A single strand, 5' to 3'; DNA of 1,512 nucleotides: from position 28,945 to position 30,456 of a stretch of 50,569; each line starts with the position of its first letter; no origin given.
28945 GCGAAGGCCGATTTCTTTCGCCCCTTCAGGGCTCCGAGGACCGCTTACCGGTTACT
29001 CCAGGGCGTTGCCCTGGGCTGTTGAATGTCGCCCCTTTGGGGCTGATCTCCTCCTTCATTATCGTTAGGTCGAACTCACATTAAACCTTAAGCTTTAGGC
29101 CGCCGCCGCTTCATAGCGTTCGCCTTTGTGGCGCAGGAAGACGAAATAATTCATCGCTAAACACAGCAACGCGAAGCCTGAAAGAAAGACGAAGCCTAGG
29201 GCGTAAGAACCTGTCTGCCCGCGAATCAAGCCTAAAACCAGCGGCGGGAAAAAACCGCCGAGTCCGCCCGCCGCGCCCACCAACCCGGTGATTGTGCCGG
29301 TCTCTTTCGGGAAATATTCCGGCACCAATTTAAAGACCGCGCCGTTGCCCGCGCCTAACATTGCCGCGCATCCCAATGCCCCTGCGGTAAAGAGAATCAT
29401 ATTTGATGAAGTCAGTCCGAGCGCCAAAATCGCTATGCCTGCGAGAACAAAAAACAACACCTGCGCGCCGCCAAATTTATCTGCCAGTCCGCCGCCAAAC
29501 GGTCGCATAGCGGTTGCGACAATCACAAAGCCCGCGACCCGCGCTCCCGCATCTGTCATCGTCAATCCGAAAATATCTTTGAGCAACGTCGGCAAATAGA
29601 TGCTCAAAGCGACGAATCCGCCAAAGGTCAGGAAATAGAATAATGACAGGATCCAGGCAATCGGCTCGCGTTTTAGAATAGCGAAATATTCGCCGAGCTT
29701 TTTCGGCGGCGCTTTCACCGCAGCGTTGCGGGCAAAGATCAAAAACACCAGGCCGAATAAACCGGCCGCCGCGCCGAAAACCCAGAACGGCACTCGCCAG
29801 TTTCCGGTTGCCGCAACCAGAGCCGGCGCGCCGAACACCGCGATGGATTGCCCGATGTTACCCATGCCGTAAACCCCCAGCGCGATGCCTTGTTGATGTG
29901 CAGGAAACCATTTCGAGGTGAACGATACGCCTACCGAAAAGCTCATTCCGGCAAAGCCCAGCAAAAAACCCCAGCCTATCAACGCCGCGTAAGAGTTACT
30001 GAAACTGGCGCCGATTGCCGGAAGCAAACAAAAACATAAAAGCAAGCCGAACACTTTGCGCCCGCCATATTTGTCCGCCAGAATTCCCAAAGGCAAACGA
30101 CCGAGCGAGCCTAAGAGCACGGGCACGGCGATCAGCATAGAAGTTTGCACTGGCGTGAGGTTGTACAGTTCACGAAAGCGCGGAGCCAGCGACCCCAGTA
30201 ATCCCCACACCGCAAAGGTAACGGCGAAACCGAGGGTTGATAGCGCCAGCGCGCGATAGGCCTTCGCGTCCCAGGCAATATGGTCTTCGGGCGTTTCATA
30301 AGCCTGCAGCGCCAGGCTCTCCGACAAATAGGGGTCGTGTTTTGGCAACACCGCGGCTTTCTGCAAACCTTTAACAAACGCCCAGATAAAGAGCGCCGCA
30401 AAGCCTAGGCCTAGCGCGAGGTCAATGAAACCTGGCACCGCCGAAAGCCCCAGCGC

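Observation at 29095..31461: ActF (alternative complex III) and NarK (nitrate/nitrite transporter) encoded as one polypeptide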

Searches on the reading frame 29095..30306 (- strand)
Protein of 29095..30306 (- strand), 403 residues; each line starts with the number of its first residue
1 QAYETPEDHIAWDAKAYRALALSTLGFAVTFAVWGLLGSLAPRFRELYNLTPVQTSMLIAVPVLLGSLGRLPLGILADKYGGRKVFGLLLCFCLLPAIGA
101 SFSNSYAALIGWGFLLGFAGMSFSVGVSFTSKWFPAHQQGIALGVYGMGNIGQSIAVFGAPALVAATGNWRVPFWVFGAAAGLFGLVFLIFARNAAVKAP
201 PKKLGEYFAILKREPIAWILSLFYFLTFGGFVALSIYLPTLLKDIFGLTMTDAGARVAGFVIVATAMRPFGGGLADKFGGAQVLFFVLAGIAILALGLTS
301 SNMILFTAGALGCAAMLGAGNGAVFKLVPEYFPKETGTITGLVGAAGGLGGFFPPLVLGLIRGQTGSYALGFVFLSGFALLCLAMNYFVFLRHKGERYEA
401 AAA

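Call 34: search_solved_structures(query=window:29095-30306:-, max_evalue=0.001, show_alignments=2)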
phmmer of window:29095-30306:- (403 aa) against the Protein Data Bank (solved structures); distinct sequences matched with E-value up to 0.001: 4.
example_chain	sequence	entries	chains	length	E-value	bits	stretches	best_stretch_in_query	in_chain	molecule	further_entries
4iu8_A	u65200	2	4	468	3.1e-20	75.6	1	7-395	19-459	Nitrite extrusion protein 2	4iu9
4u4t_A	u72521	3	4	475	7e-20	74.4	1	6-336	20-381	Nitrate/nitrite transporter NarK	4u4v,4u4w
4jr9_A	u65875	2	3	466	2.2e-19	72.8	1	6-336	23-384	Nitrite extrusion protein 1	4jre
6g9x_A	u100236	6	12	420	4.3e-09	38.9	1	52-396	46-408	Major facilitator superfamily MFS_1 | L-lactate transporter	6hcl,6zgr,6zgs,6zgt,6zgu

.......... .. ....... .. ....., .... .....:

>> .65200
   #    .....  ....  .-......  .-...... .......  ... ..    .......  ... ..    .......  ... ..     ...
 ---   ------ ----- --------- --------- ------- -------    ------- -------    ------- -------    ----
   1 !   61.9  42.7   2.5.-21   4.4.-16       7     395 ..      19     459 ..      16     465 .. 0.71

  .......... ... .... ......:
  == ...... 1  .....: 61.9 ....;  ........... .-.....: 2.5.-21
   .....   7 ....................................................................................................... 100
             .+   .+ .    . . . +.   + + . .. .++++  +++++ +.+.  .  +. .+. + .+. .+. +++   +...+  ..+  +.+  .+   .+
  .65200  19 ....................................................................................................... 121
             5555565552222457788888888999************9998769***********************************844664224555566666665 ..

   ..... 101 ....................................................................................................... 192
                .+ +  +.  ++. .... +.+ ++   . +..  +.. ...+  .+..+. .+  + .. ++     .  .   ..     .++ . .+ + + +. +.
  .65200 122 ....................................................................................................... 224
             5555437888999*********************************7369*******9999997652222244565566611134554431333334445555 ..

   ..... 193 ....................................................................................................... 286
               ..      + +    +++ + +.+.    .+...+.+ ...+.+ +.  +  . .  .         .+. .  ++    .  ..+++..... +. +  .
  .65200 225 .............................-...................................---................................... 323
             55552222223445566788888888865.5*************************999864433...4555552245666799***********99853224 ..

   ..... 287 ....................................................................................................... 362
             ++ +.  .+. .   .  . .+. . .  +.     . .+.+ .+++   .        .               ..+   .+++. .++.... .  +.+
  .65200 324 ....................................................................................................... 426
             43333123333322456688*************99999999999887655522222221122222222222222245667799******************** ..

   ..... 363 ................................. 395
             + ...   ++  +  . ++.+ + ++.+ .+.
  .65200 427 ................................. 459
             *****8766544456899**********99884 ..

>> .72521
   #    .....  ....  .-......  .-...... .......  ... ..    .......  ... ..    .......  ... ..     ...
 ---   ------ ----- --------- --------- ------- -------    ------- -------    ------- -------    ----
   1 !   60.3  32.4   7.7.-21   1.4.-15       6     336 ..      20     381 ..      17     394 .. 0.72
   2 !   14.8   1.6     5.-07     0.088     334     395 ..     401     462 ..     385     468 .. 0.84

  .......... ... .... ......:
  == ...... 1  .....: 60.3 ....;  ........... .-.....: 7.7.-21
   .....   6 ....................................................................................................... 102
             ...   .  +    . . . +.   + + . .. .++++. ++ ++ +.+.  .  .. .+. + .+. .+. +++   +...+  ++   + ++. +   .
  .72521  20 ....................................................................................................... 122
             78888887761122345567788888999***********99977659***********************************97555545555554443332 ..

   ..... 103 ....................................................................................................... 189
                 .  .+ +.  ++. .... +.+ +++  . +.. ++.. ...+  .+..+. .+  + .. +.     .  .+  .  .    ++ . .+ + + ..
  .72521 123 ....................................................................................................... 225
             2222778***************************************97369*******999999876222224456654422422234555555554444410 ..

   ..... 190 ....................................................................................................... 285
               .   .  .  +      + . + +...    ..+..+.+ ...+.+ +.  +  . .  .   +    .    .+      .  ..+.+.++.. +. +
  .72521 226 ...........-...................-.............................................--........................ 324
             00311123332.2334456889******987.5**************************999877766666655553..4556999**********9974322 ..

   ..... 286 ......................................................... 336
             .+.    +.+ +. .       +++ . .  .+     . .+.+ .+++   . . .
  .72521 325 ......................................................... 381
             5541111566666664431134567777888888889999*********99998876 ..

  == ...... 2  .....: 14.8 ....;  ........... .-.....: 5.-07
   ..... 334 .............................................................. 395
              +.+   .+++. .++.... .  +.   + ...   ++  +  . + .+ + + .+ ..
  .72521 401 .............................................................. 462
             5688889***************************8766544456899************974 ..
